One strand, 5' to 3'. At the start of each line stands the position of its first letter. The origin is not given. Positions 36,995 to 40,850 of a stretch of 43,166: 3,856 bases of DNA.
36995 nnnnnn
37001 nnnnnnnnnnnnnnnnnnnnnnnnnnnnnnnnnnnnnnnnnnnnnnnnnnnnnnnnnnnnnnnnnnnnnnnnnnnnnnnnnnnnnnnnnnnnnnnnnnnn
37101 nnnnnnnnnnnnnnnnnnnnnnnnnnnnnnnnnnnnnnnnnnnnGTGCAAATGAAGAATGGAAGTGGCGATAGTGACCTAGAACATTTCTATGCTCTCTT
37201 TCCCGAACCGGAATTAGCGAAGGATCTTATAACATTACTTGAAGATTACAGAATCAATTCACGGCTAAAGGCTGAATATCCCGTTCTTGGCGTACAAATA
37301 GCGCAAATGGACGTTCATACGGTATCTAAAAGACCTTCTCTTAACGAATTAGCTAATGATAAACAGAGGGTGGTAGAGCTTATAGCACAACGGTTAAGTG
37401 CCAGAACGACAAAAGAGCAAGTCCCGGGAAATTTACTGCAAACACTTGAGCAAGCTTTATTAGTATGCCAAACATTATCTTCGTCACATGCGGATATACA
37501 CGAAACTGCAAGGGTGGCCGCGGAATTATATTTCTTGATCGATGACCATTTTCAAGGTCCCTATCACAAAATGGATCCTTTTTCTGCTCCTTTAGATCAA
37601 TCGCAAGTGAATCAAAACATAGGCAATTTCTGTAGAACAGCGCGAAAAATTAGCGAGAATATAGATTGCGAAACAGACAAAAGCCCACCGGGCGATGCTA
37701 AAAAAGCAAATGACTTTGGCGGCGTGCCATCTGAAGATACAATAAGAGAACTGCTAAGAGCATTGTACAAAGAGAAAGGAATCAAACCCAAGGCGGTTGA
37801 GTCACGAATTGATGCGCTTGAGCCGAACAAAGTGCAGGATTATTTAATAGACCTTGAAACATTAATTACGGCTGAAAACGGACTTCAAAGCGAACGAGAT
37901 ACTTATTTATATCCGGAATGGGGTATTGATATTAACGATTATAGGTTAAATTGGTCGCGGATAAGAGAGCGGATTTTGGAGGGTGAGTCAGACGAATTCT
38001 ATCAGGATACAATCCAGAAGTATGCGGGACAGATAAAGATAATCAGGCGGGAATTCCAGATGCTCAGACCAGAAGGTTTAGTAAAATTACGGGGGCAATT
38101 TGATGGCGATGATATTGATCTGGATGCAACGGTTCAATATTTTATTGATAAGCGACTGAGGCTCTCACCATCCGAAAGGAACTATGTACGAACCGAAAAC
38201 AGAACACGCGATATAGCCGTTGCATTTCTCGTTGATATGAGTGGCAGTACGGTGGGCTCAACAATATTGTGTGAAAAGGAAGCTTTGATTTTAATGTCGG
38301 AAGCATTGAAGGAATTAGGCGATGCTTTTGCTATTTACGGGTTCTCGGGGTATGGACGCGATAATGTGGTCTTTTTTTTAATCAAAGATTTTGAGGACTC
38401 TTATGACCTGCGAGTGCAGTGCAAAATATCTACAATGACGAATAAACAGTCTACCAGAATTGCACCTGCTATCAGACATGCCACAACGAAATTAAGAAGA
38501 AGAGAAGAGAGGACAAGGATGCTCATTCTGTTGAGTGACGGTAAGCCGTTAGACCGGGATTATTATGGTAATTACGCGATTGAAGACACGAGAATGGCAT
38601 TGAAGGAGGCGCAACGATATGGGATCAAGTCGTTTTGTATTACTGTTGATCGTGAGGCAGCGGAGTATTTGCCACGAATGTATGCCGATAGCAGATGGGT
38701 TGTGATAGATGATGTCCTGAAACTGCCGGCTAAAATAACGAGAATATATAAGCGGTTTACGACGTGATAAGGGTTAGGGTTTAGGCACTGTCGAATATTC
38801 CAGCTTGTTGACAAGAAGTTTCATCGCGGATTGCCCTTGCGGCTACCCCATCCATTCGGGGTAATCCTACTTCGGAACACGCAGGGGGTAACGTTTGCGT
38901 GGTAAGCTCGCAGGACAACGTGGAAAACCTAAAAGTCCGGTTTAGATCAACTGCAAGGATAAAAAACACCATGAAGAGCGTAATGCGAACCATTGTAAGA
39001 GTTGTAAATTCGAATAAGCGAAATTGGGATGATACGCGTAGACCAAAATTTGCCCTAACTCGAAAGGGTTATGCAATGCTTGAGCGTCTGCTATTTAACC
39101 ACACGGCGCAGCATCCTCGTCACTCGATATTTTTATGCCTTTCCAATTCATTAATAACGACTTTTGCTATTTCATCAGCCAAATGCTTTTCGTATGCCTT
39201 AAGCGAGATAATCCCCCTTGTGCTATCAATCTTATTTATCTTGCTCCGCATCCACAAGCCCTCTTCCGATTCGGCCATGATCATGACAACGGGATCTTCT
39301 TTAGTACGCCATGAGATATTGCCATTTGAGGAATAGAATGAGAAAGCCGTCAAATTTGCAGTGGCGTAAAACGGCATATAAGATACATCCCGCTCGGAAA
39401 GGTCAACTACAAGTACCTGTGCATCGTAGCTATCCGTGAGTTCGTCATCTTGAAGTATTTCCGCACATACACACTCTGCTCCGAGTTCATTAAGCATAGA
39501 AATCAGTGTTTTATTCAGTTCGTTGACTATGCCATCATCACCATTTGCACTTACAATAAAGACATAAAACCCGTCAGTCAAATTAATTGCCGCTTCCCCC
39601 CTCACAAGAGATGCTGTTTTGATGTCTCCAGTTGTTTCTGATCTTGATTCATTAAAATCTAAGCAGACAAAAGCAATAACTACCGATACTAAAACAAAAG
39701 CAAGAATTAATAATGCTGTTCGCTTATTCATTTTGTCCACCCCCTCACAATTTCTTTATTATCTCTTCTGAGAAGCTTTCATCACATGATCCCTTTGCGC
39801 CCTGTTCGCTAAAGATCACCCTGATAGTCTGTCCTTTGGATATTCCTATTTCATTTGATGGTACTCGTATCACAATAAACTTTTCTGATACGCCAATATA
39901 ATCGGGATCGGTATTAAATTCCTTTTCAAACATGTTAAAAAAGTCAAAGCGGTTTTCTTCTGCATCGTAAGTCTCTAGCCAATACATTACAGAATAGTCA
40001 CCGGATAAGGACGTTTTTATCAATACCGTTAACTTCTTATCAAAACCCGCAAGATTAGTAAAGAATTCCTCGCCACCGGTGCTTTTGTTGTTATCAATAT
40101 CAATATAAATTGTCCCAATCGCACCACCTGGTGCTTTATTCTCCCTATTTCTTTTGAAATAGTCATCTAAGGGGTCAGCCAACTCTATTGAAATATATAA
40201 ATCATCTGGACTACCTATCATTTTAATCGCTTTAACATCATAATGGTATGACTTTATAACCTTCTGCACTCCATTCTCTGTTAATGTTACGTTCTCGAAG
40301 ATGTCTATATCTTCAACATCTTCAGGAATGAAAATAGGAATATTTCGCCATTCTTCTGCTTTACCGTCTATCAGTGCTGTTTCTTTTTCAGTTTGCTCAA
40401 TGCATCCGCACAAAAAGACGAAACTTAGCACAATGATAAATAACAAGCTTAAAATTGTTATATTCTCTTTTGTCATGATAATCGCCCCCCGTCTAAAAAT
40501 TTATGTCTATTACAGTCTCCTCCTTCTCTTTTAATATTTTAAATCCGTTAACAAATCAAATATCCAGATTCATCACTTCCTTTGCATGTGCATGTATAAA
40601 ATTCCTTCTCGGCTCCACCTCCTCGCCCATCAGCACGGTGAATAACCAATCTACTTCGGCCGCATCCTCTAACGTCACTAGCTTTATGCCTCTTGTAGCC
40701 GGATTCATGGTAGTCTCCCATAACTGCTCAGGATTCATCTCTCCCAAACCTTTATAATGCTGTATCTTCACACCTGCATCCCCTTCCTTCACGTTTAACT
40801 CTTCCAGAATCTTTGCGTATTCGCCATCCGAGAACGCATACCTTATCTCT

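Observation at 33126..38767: CbbQ/NorQ AAA+ ATPase with a split, repeat-extended NorD/CbbO-like VWA partner, interrupted by thioredoxin, membrane and HEPN genes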

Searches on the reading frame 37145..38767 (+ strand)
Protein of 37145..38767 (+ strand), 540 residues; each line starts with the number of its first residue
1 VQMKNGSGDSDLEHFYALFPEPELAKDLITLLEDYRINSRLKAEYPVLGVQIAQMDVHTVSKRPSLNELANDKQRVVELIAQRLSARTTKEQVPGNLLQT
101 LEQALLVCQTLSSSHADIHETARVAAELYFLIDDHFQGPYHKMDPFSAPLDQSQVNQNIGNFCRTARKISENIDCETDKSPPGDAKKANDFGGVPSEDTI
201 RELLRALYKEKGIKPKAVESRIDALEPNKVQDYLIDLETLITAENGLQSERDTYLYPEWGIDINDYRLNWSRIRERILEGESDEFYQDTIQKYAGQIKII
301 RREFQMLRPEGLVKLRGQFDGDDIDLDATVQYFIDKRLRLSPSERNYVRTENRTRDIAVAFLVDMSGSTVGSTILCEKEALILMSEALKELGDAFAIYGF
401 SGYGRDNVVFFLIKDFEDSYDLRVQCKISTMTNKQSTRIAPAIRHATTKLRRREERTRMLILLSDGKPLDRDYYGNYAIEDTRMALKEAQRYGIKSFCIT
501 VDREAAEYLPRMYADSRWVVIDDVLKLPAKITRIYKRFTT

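Call 3: search_protein_families(library=pfam, proteins=[window:37145-38767:+], max_evalue=0.01)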
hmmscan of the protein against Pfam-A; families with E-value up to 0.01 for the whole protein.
window:37145-38767:+ (540 aa): 4 families
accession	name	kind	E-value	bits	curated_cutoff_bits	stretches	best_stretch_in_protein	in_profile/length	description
PF00092.34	VWA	-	4.7e-09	37.1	23.8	1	359-512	2-150/174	von Willebrand factor type A domain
PF13519.12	VWA_2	-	4.2e-06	27.8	27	1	359-467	1-107/107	von Willebrand factor type A domain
PF11775.14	CobT_C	-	1e-05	25.7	21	0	442-528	121-207/220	Cobalamin biosynthesis protein CobT VWA domain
PF13768.12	VWA_3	-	0.0045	17.5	27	1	358-485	2-122/155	von Willebrand factor type A domain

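Call 4: search_protein_families(library=ncbifam, proteins=[window:37145-38767:+], max_evalue=0.01)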
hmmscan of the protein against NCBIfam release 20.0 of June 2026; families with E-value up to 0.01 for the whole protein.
window:37145-38767:+ (540 aa): 1 family
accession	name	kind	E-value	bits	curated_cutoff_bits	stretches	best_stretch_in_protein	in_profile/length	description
NF047508.1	VWA_BatA_Lepto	exception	0.0011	18.1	380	1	430-508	164-235/315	VWA domain-containing protein BatA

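Call 10: find_homologous_proteins(query=window:37151-38764:+)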
Query window:37151-38764:+ (538 aa): 2880 proteins with E <= 0.001 among 8000 candidates; the best 120 are listed.
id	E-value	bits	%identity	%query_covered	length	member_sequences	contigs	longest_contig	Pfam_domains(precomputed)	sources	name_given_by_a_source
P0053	0.0e+0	1123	93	99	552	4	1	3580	PF11775.14,PF00092.35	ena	-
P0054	0.0e+0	1111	94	99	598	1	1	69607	PF11775.14,PF00092.35,PF13519.13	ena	-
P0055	0.0e+0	1109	94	99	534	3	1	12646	PF11775.14,PF00092.35,PF13519.13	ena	-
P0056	0.0e+0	1084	92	99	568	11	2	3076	PF11775.14,PF00092.35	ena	-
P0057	0.0e+0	1075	92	99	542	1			PF00092.35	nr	nr:hypothetical protein containing von Willebrand factor type A domain [uncultured archaeon]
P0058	0.0e+0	1074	92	99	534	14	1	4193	PF00092.35,PF13519.13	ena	-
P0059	0.0e+0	1061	90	99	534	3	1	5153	PF00092.35,PF13519.13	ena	-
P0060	0.0e+0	1056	86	99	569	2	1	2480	PF11775.14,PF00092.35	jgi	-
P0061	0.0e+0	1043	89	99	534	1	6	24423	PF13768.13,PF11775.14,PF00092.35,PF13519.13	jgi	jgi:nitric oxide reductase NorD protein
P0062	0.0e+0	1039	87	100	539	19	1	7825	PF00092.35,PF13519.13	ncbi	-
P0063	7.6e-296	1000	84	99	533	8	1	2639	PF11775.14,PF00092.35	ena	-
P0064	2.4e-291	985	83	99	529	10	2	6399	PF11775.14,PF00092.35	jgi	-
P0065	3.0e-290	981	82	100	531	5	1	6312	PF11775.14,PF00092.35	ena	-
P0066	1.3e-289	979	80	99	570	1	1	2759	PF11775.14,PF00092.35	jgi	-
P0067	2.4e-288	975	80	99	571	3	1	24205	PF11775.14,PF00092.35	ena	-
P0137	1.4e-136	474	42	99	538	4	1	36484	PF13768.13,PF11775.14,PF00092.35,PF13519.13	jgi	-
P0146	6.6e-122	426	42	99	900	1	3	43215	PF00092.35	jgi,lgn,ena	-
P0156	4.3e-92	328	36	98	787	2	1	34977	PF00092.35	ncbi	-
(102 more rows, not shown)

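Call 11: search_protein_families(library=padloc, proteins=[window:37151-38767:+], max_evalue=1)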
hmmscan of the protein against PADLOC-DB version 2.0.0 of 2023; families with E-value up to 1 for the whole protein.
window:37151-38767:+ (538 aa): 0 families

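Call 17: search_solved_structures(query=window:37151-38764:+, max_evalue=0.1, show_alignments=1)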
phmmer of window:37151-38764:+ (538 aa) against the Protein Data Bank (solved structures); distinct sequences matched with E-value up to 0.1: 19.
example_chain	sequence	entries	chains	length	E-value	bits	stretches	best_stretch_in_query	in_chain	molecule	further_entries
9qhd_G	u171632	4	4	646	4.7e-42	147.7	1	252-536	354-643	Nitric oxide reductase NorD protein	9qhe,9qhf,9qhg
9qh6_G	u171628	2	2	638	2.1e-39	138.9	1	245-536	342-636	von Willebrand factor, type A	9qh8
1m1u_A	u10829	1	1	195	0.02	16.9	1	353-468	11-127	Integrin alpha-M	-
4m76_B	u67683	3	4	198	0.023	16.7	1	353-468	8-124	Integrin alpha-M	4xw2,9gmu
7akk_D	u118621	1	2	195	0.025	16.6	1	353-468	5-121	Integrin alpha-M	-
1ido_A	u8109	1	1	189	0.025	16.6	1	354-468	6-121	INTEGRIN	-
1jlm_A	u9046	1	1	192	0.026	16.5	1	354-468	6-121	INTEGRIN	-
6rhw_C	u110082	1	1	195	0.027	16.5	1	354-468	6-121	Integrin alpha-M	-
1mf7_A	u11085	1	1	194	0.028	16.5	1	354-468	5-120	INTEGRIN ALPHA M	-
1na5_A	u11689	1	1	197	0.029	16.4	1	354-468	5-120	Integrin alpha-M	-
8ce6_A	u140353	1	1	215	0.03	16.3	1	354-468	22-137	Integrin alpha-M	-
8voh_A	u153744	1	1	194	0.039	16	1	354-468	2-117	Integrin alpha-M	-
8ce9_B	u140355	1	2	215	0.042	15.9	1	354-468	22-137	Integrin alpha-M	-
8voi_A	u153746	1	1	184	0.049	15.7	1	356-468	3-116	Integrin alpha-M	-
3q3g_G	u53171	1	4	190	0.053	15.5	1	356-468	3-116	Integrin alpha-M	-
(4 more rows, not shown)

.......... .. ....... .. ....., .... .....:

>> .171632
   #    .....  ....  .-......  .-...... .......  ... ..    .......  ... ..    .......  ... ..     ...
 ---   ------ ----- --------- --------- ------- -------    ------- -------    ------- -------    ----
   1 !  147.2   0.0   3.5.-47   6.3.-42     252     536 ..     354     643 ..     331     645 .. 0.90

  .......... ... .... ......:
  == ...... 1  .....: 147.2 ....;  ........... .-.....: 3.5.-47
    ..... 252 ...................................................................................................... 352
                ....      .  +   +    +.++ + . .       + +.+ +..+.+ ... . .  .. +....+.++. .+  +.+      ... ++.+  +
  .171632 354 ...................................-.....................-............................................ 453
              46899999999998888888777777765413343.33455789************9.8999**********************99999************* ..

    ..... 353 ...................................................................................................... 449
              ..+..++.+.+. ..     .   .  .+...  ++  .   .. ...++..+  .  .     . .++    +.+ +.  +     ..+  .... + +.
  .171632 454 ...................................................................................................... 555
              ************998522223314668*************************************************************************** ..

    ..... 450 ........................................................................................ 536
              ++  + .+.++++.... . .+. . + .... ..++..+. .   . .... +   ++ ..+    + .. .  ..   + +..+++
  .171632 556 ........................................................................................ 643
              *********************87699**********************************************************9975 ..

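Call 95: find_encoding_contigs(protein=P0146, flank=8000, max_places=2)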
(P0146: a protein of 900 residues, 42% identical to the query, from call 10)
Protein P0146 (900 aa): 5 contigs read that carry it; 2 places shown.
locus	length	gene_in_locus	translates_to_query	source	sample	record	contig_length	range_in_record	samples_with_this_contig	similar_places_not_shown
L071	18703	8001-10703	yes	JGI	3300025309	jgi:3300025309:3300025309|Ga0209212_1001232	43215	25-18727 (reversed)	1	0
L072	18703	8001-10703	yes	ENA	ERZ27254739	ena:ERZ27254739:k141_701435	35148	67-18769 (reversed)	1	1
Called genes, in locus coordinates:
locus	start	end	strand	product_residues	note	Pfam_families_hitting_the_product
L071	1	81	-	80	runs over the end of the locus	-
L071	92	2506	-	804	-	PF00515:TPR_1 (faint), PF07719:TPR_2 (faint), PF13174:TPR_6 (faint), PF13181:TPR_8 (faint), PF13414:TPR_11 (faint), PF13424:TPR_12 (faint), PF13428:TPR_14 (faint), PF13432:TPR_16 (faint), +2 more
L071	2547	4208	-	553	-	PF00515:TPR_1 (faint), PF07719:TPR_2 (faint), PF13181:TPR_8 (faint), PF13432:TPR_16 (faint), PF14559:TPR_19 (faint)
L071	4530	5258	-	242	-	PF13646:HEAT_2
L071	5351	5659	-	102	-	-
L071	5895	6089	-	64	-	-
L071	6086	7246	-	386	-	-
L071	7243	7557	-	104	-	-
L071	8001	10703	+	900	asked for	PF00092:VWA (weak)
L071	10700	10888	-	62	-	-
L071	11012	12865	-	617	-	PF12796:Ank_2, PF13637:Ank_4, PF00023:Ank, PF13857:Ank_5, PF12796:Ank_2, PF12796:Ank_2, PF13637:Ank_4, PF12796:Ank_2, +5 more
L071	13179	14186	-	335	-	-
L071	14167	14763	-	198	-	PF19502:DUF6036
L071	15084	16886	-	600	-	PF25469:WHD_NWD1 (weak), PF17908:APAF1_C (faint), PF00400:WD40, PF23381:Beta-prop_IFT122_1st (weak), PF24805:EIF3I (weak), PF25173:Beta-prop_WDR3_1st (weak), PF25174:Beta-prop_THOC3 (weak), PF25175:Beta-prop_WDR5 (weak)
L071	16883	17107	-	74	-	-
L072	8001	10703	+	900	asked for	PF00092:VWA (weak)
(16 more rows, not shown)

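Call 96: find_encoding_contigs(protein=P0156, flank=8000, max_places=1)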
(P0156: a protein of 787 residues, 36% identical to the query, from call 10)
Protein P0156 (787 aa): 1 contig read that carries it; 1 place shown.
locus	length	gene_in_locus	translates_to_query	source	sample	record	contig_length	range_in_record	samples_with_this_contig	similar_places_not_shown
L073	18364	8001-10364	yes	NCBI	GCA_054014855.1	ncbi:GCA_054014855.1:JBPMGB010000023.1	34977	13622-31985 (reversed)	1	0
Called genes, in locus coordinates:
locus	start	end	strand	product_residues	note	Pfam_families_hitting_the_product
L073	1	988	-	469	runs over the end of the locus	PF04715:, PF00425:Chorismate_bind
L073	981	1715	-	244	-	PF00218:IGPS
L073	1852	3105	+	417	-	PF07693:KAP_NTPase (weak), PF10236:DAP3 (faint)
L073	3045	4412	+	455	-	PF17874:TPR_MalT, PF00515:TPR_1, PF13424:TPR_12, PF00515:TPR_1, PF13424:TPR_12, PF14938:SNAP, PF13424:TPR_12, PF17874:TPR_MalT, +26 more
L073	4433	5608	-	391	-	PF04165:DUF401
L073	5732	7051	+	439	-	PF01637:ATPase_2 (weak), PF13173:AAA_14, PF13635:DUF4143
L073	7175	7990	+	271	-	PF07728:AAA_5, PF08406:CbbQ_C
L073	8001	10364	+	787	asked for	PF00092:VWA (weak)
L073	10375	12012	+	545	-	PF00118:Cpn60_TCP1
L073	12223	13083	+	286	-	PF11463:R-HINP1I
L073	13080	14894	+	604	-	PF01555:N6_N4_Mtase (faint), PF01170:UPF0020 (weak)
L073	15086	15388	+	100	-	PF18765:Polbeta, PF01909:NTP_transf_2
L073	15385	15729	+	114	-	PF01934:HepT-like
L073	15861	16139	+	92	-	PF01909:NTP_transf_2, PF18765:Polbeta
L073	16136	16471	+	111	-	PF01934:HepT-like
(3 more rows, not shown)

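Call 97: find_encoding_contigs(protein=P0137, flank=8000, max_places=1)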
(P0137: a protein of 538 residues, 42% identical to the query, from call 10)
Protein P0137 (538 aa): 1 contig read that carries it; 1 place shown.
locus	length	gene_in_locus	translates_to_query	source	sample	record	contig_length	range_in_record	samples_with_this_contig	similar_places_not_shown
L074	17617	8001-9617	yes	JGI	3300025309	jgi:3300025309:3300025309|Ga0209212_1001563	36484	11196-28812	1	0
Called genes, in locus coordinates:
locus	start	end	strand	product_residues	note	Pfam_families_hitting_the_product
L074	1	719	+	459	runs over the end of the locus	PF24805:EIF3I (faint), PF24814:WD40_Prp19 (weak), PF25175:Beta-prop_WDR5, PF23381:Beta-prop_IFT122_1st, PF23414:Beta-prop_EML_2 (weak), PF25168:Beta-prop_WDR36-Utp21_2nd, PF25173:Beta-prop_WDR3_1st (weak), PF25174:Beta-prop_THOC3, +8 more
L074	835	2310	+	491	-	-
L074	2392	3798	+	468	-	PF24805:EIF3I (weak), PF25174:Beta-prop_THOC3, PF24814:WD40_Prp19 (weak), PF25168:Beta-prop_WDR36-Utp21_2nd, PF23381:Beta-prop_IFT122_1st, PF25173:Beta-prop_WDR3_1st (weak), PF25175:Beta-prop_WDR5, PF23414:Beta-prop_EML_2, +6 more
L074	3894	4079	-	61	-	-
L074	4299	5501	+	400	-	-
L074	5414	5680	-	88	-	-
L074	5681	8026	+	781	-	-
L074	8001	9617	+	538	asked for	PF13519:VWA_2 (faint), PF11775:CobT_C (faint), PF00092:VWA, PF13768:VWA_3 (weak)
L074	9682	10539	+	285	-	PF01078:Mg_chelatase (faint), PF07728:AAA_5, PF08406:CbbQ_C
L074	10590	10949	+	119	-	-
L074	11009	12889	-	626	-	PF00158:Sigma54_activat, PF14532:Sigma54_activ_2, PF07728:AAA_5 (faint), PF25601:AAA_lid_14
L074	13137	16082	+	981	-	PF13581:HATPase_c_2 (faint), PF02518:HATPase_c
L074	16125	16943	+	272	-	-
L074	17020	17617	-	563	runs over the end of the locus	PF00332:Glyco_hydro_17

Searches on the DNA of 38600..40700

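Call 85: search_rna_families(source=window, start=38600, end=40700, threshold=evalue, max_evalue=1, show_alignments=2)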
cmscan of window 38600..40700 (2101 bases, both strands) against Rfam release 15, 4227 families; matches with E-value up to 1: 1.
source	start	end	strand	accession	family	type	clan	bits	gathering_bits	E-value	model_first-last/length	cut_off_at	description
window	38844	38978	+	RF02012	group-II-D1D4-7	Intron;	CL00102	47.8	34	2.5e-08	1-151/151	no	Group II catalytic intron D1-D4-7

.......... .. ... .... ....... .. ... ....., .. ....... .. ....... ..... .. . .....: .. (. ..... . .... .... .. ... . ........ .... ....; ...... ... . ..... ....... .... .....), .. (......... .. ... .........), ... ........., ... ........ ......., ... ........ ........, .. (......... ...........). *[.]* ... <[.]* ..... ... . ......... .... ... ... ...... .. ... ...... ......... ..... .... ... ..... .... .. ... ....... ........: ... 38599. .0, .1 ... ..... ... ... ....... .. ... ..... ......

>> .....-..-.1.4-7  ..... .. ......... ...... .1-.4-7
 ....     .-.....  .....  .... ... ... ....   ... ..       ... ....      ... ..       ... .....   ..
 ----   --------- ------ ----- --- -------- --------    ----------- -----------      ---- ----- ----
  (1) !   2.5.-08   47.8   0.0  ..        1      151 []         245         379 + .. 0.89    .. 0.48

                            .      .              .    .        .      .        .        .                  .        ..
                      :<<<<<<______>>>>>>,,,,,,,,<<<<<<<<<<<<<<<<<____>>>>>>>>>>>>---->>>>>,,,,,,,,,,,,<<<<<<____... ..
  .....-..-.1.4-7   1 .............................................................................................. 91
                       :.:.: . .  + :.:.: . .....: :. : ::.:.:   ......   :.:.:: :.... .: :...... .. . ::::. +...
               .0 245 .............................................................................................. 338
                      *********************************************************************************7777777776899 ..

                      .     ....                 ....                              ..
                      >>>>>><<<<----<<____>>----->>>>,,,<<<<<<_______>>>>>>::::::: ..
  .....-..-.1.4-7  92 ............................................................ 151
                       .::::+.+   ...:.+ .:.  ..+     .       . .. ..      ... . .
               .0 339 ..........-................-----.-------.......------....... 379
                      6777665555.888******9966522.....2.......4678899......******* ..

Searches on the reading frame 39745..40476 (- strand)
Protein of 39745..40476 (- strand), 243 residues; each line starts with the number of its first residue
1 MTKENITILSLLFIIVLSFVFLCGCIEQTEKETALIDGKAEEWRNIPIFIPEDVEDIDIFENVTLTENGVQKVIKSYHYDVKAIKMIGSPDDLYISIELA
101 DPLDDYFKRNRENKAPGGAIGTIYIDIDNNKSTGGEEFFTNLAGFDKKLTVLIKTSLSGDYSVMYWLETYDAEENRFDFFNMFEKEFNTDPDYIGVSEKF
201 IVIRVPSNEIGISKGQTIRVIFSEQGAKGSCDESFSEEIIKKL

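Call 3: search_protein_families(library=pfam, proteins=[window:39745-40476:-], max_evalue=0.01)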
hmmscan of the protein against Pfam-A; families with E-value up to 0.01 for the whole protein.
window:39745-40476:- (243 aa): 0 families

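Call 4: search_protein_families(library=ncbifam, proteins=[window:39745-40476:-], max_evalue=0.01)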
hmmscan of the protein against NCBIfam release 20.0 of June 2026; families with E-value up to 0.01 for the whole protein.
window:39745-40476:- (243 aa): 1 family
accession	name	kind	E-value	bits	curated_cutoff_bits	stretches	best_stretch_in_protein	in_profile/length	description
NF045572.1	Hepsulflyase_bctds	equivalog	0.0073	14.9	600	0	11-77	4-67/706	heparin-sulfate lyase HepC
